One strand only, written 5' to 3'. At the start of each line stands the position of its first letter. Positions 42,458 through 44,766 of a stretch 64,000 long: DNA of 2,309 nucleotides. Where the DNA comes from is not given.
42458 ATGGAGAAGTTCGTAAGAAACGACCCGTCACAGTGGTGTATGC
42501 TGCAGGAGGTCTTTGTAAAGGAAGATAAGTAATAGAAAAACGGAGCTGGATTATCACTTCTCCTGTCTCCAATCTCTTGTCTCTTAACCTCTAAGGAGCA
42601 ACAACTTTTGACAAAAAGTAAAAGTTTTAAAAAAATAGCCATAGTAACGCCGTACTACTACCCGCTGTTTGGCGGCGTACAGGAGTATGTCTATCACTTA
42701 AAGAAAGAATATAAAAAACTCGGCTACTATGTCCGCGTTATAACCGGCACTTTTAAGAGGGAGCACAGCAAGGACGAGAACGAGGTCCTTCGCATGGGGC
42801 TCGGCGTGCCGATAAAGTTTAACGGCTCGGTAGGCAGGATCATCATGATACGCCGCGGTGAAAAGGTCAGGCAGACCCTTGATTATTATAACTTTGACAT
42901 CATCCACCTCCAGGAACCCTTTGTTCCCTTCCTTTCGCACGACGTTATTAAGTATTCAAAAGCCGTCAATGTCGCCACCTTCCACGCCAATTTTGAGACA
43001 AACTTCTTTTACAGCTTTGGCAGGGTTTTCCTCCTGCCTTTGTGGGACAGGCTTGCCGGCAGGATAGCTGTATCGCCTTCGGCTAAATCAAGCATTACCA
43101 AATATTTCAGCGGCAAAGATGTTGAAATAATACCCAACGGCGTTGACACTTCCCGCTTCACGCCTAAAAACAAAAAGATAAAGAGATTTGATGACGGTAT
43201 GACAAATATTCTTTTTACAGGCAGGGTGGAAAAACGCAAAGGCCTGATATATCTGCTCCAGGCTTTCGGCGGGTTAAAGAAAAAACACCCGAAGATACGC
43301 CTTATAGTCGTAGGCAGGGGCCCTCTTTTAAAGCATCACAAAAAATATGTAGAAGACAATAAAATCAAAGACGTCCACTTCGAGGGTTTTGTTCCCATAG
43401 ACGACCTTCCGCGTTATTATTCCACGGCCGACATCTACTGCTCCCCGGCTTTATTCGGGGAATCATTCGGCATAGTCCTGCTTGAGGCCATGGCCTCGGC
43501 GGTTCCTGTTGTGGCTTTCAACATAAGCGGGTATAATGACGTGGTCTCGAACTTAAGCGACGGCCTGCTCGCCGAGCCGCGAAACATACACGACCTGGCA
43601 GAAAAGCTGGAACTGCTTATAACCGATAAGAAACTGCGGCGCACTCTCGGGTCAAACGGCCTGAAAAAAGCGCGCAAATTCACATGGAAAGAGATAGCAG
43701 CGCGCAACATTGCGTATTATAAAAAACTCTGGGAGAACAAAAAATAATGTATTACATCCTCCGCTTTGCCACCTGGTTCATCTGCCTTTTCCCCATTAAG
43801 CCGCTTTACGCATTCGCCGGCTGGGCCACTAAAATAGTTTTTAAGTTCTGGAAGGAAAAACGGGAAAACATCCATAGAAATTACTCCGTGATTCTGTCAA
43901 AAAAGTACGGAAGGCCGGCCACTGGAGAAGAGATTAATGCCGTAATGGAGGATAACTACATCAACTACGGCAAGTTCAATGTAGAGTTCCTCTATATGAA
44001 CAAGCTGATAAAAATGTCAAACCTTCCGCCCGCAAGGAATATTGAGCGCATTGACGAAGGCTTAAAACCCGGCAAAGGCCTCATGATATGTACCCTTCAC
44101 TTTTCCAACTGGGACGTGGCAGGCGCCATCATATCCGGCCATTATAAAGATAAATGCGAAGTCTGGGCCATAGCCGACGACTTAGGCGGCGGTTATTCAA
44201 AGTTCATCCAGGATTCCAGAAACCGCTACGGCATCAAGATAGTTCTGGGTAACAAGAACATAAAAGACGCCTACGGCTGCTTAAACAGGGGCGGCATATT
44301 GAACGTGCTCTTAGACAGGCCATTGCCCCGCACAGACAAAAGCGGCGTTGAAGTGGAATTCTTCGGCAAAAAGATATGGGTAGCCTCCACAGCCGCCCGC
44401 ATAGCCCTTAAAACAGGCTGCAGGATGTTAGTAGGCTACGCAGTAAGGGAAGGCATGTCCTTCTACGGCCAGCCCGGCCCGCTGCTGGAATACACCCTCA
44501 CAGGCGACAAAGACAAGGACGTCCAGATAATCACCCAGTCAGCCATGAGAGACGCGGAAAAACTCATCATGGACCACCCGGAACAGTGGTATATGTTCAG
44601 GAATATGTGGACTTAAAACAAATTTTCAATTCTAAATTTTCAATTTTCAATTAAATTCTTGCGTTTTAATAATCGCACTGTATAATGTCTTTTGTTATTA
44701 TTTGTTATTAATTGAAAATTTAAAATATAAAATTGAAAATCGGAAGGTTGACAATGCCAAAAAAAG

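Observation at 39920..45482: Mycobacterium-like phosphatidylinositol-mannoside (PIM) glycolipid cluster in a Gram-negative-type genome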

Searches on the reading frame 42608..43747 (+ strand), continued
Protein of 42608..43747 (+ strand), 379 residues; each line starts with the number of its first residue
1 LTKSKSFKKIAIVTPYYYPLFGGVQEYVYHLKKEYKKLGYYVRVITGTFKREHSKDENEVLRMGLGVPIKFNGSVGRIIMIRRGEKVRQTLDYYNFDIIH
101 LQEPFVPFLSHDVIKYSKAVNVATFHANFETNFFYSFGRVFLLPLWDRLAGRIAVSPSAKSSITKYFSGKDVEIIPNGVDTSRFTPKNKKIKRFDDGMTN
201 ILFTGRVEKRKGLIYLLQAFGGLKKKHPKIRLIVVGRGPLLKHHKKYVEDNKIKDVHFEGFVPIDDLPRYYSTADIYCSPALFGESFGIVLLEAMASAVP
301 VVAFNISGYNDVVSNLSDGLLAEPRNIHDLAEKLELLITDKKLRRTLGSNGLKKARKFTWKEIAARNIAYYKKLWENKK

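Call 33: find_encoding_contigs(protein=P0053, flank=8000, max_places=1)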
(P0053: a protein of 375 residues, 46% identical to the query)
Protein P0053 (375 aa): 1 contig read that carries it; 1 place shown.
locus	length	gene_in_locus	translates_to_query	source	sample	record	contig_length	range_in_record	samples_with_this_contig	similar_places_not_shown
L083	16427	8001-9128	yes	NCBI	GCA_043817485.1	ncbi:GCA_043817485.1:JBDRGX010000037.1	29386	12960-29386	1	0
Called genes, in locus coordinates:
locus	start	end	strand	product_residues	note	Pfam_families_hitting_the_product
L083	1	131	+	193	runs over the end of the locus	PF04350:PilO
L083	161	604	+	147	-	-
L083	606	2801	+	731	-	PF11741:AMIN, PF03958:Secretin_N (weak), PF00263:Secretin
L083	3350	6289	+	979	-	PF13860:FlgD_ig (faint)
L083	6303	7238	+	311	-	-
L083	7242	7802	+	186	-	PF01812:5-FTHF_cyc-lig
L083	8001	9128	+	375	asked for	PF13439:Glyco_transf_4, PF00534:Glycos_transf_1, PF13692:Glyco_trans_1_4, PF13524:Glyco_trans_1_2 (weak)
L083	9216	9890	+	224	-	PF02223:Thymidylate_kin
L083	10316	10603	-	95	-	PF16916:ZT_dimer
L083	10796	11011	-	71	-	PF01545:Cation_efflux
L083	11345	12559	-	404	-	PF03453:MoeA_N, PF00994:MoCF_biosynth, PF03454:MoeA_C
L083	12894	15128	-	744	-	PF13646:HEAT_2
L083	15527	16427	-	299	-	PF18899:DUF5655 (faint)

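Call 50: search_protein_families(library=pfam, proteins=[L006:4582-5733:+, L006:5736-6341:-, L006:10153-11334:+, L006:11380-11826:+, L006:11899-12681:+, L031:4922-5941:+, L031:5973-6665:+, L031:9100-10500:-, L031:10753-11448:+, L031:12058-12960:+], max_evalue=0.001)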
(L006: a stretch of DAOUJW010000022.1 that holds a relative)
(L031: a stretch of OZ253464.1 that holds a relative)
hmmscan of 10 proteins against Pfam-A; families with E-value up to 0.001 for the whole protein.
L006:4582-5733:+ (383 aa): 2 families
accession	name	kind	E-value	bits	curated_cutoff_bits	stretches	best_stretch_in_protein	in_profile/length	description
PF01555.25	N6_N4_Mtase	-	1.2e-16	61.8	26.7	1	121-371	1-220/221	DNA methylase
PF01170.24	UPF0020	-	0.00059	20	22.3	0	323-348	19-44/197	RMKL-like, methyltransferase domain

L006:5736-6341:- (201 aa): 0 families

L006:10153-11334:+ (393 aa): 2 families
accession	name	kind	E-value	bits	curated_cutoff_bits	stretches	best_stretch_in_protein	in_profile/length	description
PF22691.2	Thiolase_C_1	-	2.5e-59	199.6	28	1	249-391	1-143/144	Thiolase C-terminal domain-like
PF02803.24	Thiolase_C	-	4.6e-05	23.5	27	0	272-381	28-116/123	Thiolase, C-terminal domain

L006:11380-11826:+ (148 aa): 2 families
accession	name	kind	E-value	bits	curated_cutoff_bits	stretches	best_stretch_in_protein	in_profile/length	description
PF01796.24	OB_ChsH2_C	-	6.4e-19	68.1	27.1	1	63-134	1-65/65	ChsH2, C-terminal OB-fold domain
PF12172.15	zf-ChsH2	-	8.7e-06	25.9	23.2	1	23-62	1-37/37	ChsH2, rubredoxin-like zinc ribbon domain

L006:11899-12681:+ (260 aa): 0 families

L031:4922-5941:+ (339 aa): 0 families

L031:5973-6665:+ (230 aa): 3 families
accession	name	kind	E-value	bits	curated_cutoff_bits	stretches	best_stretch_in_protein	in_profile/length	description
PF07228.17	SpoIIE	-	2.8e-10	40.9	25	1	53-179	27-142/192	Stage II sporulation protein E (SpoIIE)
PF13672.11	PP2C_2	-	4e-09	36.8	24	1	17-178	8-183/209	Protein phosphatase 2C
PF00481.26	PP2C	-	1.5e-07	31.8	20.3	0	93-123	103-133/255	Protein phosphatase 2C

L031:9100-10500:- (466 aa): 0 families

L031:10753-11448:+ (231 aa): 2 families
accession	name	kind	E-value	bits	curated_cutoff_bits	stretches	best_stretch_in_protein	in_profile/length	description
PF13192.12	Thioredoxin_3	-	4.9e-13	49.4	24.8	1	166-223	19-75/76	Thioredoxin domain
PF23357.1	DUF7088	-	7.7e-07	29.7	27.8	1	131-204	7-89/105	Domain of unknown function (DUF7088)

L031:12058-12960:+ (300 aa): 1 family
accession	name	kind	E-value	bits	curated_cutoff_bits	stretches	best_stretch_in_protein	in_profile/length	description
PF00296.26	Bac_luciferase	-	2.4e-57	195.1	27.9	1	15-235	20-231/314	Luciferase-like monooxygenase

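Call 66: list_cluster_members(proteins=[P0001, P0121, P0002, P0040])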
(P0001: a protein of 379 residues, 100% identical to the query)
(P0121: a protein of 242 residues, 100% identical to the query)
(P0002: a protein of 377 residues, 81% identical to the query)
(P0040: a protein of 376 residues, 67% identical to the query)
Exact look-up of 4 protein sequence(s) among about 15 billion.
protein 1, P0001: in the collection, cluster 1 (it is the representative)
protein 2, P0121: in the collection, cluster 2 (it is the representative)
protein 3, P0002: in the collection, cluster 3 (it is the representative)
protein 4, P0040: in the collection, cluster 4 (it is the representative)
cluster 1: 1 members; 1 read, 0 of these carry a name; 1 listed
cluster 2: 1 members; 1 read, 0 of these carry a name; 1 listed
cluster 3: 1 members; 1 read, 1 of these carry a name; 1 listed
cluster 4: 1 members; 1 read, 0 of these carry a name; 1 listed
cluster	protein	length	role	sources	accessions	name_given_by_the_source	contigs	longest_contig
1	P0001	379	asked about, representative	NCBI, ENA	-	-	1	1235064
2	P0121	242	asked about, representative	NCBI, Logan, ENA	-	-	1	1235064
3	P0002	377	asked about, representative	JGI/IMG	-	phosphatidylinositol alpha-mannosyltransferase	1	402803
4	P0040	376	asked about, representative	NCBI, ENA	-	-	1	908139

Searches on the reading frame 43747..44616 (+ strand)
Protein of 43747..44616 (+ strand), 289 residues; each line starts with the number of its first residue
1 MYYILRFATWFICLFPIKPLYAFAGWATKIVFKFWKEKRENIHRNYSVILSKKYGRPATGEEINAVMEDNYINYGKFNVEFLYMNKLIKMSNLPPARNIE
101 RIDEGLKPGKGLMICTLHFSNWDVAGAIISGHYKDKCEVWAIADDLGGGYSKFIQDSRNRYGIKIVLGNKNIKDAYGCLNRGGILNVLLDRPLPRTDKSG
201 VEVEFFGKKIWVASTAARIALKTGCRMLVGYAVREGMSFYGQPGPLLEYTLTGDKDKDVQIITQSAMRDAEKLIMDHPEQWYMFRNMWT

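Call 3: search_protein_families(library=pfam, proteins=[window:43747-44616:+], max_evalue=0.01)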
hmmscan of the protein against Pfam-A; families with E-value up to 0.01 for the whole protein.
window:43747-44616:+ (289 aa): 1 family
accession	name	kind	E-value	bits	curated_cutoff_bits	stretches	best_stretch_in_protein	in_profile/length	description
PF03279.18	Lip_A_acyltrans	-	1.1e-25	90.9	22.3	1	5-288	19-293/295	Bacterial lipid A biosynthesis acyltransferase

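Call 4: search_protein_families(library=ncbifam, proteins=[window:43747-44616:+], max_evalue=0.01)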
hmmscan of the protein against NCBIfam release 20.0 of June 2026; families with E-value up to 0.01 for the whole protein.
window:43747-44616:+ (289 aa): 10 families
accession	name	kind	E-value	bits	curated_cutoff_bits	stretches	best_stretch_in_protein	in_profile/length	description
NF005919.0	PRK07920.1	equivalog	6.1e-23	81.3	209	1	26-289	36-294/311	phosphatidylinositol mannoside acyltransferase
NF006270.0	PRK08419.1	equivalog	9.9e-23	80.9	248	1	8-288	13-288/298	lipid A biosynthesis lauroyl acyltransferase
NF005150.0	PRK06628.1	equivalog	1.9e-14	53.7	350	1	62-288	66-288/290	lipid A biosynthesis lauroyl acyltransferase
NF006487.0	PRK08905.1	equivalog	9.1e-13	47.9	281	1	5-282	3-267/290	lysophospholipid acyltransferase family protein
NF005120.0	PRK06553.1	equivalog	1.1e-10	41.4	273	1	10-288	32-306/308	lipid A biosynthesis lauroyl acyltransferase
TIGR02207.1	lipid_A_htrB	subfamily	3.7e-08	33.1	297.8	1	8-282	21-285/303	LpxL/LpxP family Kdo(2)-lipid IV(A) lauroyl/palmitoleoyl acyltransferase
NF004569.0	PRK05906.1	equivalog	8.2e-06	24.9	439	1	104-288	134-312/454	lipid A biosynthesis lauroyl acyltransferase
NF006437.0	PRK08733.1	equivalog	1.2e-05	24.7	540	1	107-282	123-288/306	LpxL/LpxP family Kdo(2)-lipid IV(A) lauroyl/palmitoleoyl acyltransferase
NF006438.0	PRK08734.1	equivalog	2.4e-05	23.5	363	1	100-236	103-235/305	lauroyl acyltransferase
NF004191.0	PRK05646.1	equivalog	0.0009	18.5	491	1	9-135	25-147/310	lipid A biosynthesis lauroyl acyltransferase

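Call 56: search_solved_structures(query=window:43747-44616:+, max_evalue=0.01, show_alignments=1)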
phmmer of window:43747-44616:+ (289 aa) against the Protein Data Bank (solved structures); distinct sequences matched with E-value up to 0.01: 5.
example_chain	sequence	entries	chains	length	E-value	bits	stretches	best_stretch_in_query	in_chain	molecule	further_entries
5oce_A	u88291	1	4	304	3.2e-07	33.2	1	98-288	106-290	Phosphatidylinositol mannoside acyltransferase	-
5f2t_A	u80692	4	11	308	3.4e-07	33.2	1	98-288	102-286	Phosphatidylinositol mannoside acyltransferase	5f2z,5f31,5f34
7ojt_A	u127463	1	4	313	3.5e-07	33.1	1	98-288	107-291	Phosphatidylinositol mannoside acyltransferase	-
5kn7_B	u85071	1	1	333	6.1e-06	29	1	102-282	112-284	Lipid A biosynthesis lauroyl acyltransferase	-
5knk_B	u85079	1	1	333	2.1e-05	27.2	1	102-282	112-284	Lipid A biosynthesis lauroyl acyltransferase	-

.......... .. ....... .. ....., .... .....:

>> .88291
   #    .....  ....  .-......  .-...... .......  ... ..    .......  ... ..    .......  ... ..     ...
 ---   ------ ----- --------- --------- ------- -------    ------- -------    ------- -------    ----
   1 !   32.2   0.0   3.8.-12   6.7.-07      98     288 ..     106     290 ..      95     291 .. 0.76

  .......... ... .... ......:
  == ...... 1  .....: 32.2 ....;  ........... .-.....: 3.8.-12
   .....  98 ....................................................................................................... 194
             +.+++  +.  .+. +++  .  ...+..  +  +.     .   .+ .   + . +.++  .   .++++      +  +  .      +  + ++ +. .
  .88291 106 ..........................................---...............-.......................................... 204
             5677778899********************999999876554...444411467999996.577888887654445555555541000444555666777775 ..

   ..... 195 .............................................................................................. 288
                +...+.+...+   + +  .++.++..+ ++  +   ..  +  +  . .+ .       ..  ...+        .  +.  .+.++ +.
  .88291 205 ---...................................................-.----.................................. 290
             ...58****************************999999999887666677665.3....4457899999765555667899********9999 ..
